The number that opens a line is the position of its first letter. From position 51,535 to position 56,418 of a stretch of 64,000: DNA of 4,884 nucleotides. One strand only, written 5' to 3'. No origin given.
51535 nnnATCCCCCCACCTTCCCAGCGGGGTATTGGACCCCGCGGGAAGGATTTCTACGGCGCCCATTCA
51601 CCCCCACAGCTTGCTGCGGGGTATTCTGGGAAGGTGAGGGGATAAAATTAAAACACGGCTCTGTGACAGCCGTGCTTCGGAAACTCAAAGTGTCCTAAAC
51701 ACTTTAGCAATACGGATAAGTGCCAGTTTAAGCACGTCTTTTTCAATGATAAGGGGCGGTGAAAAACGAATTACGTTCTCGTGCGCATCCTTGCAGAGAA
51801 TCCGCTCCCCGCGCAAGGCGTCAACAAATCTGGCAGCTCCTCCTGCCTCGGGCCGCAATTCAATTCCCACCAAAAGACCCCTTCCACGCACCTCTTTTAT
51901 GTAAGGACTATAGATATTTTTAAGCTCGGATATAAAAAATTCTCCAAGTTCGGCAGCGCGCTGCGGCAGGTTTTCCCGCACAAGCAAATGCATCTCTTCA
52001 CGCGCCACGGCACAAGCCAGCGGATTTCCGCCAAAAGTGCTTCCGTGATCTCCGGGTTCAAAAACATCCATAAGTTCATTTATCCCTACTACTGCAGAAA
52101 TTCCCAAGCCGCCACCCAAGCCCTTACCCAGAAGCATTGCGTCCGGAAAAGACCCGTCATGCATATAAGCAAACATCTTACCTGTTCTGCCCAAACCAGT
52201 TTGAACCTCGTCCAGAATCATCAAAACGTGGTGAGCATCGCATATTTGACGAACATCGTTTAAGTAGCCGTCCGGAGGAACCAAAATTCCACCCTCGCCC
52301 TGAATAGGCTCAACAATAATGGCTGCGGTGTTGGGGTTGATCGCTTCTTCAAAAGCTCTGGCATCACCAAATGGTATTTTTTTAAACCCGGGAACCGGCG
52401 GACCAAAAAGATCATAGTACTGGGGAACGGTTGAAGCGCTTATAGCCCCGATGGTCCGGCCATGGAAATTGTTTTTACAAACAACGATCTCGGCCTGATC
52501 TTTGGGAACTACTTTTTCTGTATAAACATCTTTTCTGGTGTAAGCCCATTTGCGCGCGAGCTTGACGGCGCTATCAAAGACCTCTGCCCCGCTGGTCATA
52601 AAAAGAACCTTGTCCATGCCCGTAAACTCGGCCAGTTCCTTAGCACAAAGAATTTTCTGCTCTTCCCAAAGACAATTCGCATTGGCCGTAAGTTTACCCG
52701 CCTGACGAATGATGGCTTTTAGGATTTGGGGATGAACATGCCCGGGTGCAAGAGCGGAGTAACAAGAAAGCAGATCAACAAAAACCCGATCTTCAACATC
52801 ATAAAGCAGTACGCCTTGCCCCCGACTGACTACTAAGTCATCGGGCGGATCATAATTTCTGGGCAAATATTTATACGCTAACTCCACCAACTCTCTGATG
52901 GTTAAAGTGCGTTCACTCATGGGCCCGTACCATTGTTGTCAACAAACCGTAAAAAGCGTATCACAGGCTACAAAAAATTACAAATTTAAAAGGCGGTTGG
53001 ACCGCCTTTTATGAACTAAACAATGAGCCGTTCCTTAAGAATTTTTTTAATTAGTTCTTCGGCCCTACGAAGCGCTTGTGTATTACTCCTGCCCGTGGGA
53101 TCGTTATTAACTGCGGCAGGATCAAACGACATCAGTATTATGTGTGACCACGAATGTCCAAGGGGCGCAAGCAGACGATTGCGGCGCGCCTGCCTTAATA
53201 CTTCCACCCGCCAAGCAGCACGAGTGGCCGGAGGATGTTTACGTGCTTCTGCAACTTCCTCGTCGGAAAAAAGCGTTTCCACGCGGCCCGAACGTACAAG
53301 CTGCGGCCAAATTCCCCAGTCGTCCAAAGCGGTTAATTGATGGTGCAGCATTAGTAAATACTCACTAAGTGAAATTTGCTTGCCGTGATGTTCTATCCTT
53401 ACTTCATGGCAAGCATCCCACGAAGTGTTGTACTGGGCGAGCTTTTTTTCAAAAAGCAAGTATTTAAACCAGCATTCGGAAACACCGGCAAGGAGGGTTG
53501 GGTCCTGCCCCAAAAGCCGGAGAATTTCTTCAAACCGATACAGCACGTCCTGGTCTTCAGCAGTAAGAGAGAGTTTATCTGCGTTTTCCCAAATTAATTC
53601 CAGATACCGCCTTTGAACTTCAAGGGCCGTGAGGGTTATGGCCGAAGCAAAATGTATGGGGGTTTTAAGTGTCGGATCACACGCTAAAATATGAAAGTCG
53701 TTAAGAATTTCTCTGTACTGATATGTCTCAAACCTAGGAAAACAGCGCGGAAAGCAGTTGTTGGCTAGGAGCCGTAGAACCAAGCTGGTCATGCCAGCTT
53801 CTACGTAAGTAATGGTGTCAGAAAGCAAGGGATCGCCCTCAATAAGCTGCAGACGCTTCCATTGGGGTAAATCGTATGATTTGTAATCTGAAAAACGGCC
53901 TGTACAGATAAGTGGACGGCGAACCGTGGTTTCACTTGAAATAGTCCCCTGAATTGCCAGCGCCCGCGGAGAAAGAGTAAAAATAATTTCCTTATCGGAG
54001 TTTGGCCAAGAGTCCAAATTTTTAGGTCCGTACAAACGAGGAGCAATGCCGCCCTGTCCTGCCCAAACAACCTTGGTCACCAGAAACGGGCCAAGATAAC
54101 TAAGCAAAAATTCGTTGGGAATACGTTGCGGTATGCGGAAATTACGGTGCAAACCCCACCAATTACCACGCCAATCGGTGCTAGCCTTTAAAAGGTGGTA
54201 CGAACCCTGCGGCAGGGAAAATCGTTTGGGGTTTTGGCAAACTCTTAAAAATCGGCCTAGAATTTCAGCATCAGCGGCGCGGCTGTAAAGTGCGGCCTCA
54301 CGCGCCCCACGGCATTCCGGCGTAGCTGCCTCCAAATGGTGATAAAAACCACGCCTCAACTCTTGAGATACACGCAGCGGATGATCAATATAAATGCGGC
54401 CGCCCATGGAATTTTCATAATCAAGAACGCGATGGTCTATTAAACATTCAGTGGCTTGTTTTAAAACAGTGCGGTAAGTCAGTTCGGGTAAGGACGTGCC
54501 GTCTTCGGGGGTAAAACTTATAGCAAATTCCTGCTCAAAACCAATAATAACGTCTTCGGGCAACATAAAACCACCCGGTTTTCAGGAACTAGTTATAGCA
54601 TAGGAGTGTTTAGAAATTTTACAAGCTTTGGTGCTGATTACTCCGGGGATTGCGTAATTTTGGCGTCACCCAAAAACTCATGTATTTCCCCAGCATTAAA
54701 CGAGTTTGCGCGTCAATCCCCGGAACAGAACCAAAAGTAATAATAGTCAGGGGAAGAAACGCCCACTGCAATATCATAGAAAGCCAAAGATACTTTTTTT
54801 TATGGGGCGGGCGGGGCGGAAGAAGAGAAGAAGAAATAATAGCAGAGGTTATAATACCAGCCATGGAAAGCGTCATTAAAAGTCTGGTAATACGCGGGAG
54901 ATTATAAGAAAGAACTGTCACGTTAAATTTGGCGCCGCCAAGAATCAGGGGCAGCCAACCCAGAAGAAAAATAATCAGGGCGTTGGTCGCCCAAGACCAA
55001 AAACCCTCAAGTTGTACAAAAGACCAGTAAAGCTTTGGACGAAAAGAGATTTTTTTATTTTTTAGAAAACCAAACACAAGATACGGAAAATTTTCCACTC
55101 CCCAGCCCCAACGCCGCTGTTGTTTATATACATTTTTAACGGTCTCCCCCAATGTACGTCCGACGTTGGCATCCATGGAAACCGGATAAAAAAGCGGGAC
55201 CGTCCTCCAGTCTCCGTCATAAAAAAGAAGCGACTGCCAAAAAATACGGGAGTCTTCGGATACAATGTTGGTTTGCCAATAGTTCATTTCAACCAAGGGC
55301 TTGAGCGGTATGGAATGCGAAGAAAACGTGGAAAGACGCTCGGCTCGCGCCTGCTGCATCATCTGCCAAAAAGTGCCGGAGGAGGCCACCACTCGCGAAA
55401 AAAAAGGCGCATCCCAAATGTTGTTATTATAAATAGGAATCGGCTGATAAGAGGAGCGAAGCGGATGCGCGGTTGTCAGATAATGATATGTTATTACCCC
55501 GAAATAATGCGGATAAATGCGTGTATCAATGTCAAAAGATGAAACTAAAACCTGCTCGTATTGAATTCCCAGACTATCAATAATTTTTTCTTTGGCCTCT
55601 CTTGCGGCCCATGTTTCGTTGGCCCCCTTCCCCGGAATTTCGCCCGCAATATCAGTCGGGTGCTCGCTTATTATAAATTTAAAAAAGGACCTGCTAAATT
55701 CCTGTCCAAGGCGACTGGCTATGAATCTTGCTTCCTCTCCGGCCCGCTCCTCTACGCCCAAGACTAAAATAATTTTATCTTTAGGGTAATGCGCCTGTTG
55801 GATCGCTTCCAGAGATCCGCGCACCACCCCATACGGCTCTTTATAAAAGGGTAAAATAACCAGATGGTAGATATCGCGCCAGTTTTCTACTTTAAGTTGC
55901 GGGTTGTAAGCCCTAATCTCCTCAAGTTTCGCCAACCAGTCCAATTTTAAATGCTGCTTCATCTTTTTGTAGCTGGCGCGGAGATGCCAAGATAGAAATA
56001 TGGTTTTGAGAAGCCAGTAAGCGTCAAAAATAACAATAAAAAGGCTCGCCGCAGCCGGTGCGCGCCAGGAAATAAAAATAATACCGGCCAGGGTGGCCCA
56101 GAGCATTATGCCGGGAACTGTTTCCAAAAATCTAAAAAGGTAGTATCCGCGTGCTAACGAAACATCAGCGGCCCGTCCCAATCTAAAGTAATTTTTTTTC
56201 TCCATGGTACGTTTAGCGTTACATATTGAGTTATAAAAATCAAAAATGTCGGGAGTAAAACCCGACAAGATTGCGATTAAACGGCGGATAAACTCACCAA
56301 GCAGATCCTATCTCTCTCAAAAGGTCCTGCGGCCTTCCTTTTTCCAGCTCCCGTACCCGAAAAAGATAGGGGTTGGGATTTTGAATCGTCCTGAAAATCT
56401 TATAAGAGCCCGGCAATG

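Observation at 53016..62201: Pupylation-like protein-tagging locus (Mpa/ARC-GQYL, Dop-like, Pup-GGE, two further PafA-family paralogs) with no 20S proteasome genes in view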

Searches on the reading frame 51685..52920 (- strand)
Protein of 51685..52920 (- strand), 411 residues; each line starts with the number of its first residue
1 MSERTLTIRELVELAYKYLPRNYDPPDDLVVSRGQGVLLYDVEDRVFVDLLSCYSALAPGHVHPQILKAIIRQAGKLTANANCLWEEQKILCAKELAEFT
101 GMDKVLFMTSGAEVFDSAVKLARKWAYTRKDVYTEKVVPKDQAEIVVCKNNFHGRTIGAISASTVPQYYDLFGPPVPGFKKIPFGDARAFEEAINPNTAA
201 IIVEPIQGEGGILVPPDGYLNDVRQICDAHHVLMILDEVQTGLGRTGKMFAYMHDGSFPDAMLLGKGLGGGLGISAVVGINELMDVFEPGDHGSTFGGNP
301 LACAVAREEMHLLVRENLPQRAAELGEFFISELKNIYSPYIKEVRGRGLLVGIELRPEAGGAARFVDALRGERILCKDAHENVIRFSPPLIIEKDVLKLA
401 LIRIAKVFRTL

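Call 3: search_protein_families(library=pfam, proteins=[window:51685-52920:-], max_evalue=0.01)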
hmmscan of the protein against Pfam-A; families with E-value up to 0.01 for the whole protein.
window:51685-52920:- (411 aa): 1 family
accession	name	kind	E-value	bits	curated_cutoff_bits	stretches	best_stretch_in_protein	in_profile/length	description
PF00202.27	Aminotran_3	-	7.4e-114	381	30.5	1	21-407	4-402/403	Aminotransferase class-III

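Call 4: search_protein_families(library=ncbifam, proteins=[window:51685-52920:-], max_evalue=0.01)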
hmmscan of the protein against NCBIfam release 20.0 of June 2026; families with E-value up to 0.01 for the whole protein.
window:51685-52920:- (411 aa): 69 families (the best 25 are shown)
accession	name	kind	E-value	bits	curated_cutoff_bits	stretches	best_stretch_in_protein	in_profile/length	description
NF003145.0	PRK04073.1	equivalog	1.4e-131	438.7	656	1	9-408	5-395/396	ornithine--oxo-acid transaminase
TIGR01885.1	Orn_aminotrans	equivalog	2.5e-126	421.7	378.4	1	10-407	3-400/402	ornithine--oxo-acid transaminase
TIGR00707.1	argD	subfamily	1.1e-107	360.1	410.05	1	22-407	5-379/381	acetylornithine/succinylornithine family transaminase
NF002874.0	PRK03244.1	equivalog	6.2e-104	347.9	457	1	20-408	19-392/399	acetylornithine transaminase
NF002325.0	PRK01278.1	subfamily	2.9e-101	339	372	1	27-409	13-387/395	acetylornithine transaminase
TIGR03246.1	arg_catab_astC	subfamily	1.6e-97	327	609.95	1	22-408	13-393/397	acetylornithine/succinylornithine family transaminase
NF003468.0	PRK05093.1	subfamily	3.5e-96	322.4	522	1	22-408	19-399/405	acetylornithine/succinyldiaminopimelate transaminase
NF009047.0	PRK12381.1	subfamily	2.7e-89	299.8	630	1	26-407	20-396/406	bifunctional succinylornithine transaminase/acetylornithine transaminase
NF004426.0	PRK05769.1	equivalog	1.1e-86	291.4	552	2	190-409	213-438/441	acetyl ornithine aminotransferase family protein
NF002797.0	PRK02936.1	equivalog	2.9e-86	289.6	496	1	30-409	14-378/385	acetylornithine transaminase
NF042418.1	LysJ_Th_th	equivalog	9.1e-81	271.7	700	1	27-401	18-378/386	[LysW]-aminoadipate semialdehyde transaminase LysJ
NF008570.0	PRK11522.1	equivalog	2.8e-80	270.2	612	1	36-409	77-455/464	putrescine aminotransferase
NF005993.0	PRK08117.1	subfamily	8.4e-80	268.5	574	2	190-408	199-427/433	aspartate aminotransferase family protein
NF003397.0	PRK04612.1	equivalog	2.6e-78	263.7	735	1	11-404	8-397/408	acetylornithine transaminase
NF002985.0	PRK03715.1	equivalog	2.9e-78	263.3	568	1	28-407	19-390/395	acetylornithine transaminase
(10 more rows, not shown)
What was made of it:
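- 51685..52920 (-): Ornithine aminotransferase, the co-directional downstream neighbour. Its membership of the system is not shown. Aminotran_3 at 7e-114, and TIGR01885 at 421.7 bits against a cutoff of 378.4 (calls 3, 4).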

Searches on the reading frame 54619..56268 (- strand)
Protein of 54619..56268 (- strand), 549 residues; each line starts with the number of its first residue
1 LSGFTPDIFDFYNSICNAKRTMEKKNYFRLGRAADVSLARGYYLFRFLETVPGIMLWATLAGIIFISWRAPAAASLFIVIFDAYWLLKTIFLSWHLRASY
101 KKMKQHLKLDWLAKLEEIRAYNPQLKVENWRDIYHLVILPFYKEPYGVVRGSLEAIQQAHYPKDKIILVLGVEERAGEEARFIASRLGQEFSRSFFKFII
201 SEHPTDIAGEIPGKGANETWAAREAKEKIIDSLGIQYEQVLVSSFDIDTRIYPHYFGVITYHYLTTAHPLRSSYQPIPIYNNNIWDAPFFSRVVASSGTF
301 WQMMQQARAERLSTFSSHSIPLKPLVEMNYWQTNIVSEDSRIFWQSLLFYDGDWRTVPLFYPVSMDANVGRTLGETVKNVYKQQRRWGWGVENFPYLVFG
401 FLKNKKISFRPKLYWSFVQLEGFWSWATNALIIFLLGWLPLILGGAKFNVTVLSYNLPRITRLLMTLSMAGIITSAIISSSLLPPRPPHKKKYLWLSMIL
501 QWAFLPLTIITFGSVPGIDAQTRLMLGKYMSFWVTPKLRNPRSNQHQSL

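Call 3: search_protein_families(library=pfam, proteins=[window:54619-56268:-], max_evalue=0.01)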
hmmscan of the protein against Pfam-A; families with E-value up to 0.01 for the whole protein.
window:54619-56268:- (549 aa): 0 families

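Call 4: search_protein_families(library=ncbifam, proteins=[window:54619-56268:-], max_evalue=0.01)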
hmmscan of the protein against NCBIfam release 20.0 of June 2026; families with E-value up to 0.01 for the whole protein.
window:54619-56268:- (549 aa): 1 family
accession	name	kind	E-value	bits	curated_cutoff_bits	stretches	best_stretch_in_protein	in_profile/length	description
TIGR03937.1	PgaC_IcaA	equivalog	0.0013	17.8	422.3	0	325-478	212-353/407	poly-beta-1,6-N-acetyl-D-glucosamine synthase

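Call 51: search_solved_structures(query=window:54619-56205:-, max_evalue=10, show_alignments=2)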
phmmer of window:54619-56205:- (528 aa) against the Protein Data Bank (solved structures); distinct sequences matched with E-value up to 10: 1.
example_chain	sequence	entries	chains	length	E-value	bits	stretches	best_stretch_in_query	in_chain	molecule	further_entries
9d3h_A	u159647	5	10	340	1.4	10.8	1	79-155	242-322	Threonylcarbamoyl-AMP synthase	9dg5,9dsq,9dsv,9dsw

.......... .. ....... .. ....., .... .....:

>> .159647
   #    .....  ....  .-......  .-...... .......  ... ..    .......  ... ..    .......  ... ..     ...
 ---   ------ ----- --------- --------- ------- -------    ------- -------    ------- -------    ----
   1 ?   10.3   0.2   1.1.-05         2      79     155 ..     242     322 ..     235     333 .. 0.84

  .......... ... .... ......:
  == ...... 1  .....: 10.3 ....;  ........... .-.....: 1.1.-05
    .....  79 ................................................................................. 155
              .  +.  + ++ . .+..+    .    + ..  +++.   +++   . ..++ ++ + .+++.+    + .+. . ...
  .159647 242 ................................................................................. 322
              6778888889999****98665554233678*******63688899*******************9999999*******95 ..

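Call 69: search_protein_families(library=pfam, proteins=[window:54619-56205:-], max_evalue=10)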
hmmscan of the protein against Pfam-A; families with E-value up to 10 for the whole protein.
window:54619-56205:- (528 aa): 0 families
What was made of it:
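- Checked: Pfam gives no hit for the window protein (calls 3, 69).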

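Call 70: search_solved_structures(query=A2, max_evalue=1, show_alignments=1)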
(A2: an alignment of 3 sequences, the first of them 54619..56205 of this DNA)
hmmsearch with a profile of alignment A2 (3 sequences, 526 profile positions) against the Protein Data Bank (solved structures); distinct sequences matched with E-value up to 1: 0.
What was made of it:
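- On GT2 glycosyltransferase, tested on the 528-aa membrane protein: There is no PDB sequence or profile hit (calls 51, 70).
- Tried and rejected: Identity of the GT2-like protein: a PDB sequence search and a profile search found nothing (calls 51, 70).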

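Call 77: predict_structure(protein=window:54619-56205:-)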
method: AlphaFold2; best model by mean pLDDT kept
length: 528 residues; sequences in the alignment: 1
mean_pLDDT: 41.8   pTM: 0.26
mean pLDDT of the five models: 41.8, 39.6, 38.4, 34.6, 32.1
residues with pLDDT >= 90: 0; 70-90: 0; 50-70: 112; < 50: 416
segments of 3 or more residues with pLDDT < 50: 1-29, 68-72, 75-350, 362-404, 406-409, 423-435, 456-466, 512-528
pLDDT, mean of each block of 10 residues (from residue 1): 36 40 47 55 54 54 55 46 39 40 37 38 38 43 43 44 46 38 28 37 47 40 33 27 27 24 27 32 33 28 31 32 39 41 44 50 42 40 38 36 47 53 48 49 52 49 47 55 54 55 56 42 35
secondary structure, 60 per line:
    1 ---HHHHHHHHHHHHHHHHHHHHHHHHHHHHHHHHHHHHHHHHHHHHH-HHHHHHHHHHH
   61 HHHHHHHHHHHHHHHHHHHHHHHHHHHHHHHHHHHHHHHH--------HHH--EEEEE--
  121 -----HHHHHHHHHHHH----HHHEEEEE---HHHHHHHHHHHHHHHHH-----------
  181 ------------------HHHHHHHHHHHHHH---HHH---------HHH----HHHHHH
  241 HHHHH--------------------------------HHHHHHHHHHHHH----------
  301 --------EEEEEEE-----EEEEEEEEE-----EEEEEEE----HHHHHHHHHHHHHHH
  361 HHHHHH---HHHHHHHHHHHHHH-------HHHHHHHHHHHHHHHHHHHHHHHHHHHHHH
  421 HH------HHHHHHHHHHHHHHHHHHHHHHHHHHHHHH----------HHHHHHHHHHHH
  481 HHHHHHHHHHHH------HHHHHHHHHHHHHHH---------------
elements in order: H4-48 H50-100 E114-118 H126-137 E145-149 H153-169 H199-212 H235-245 H278-290 E309-315 E321-329 E335-341 H346-366 H370-383 H391-422 H429-458 H469-492 H499-513
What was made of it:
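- Tried and rejected: Single-sequence AF2 gave pLDDT 41.8, too poor for a fold search (call 77).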

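Call 86: search_protein_families(library=padloc, proteins=[window:54619-56268:-], max_evalue=0.001)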
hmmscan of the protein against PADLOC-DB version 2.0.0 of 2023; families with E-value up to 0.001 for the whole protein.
window:54619-56268:- (549 aa): 0 families
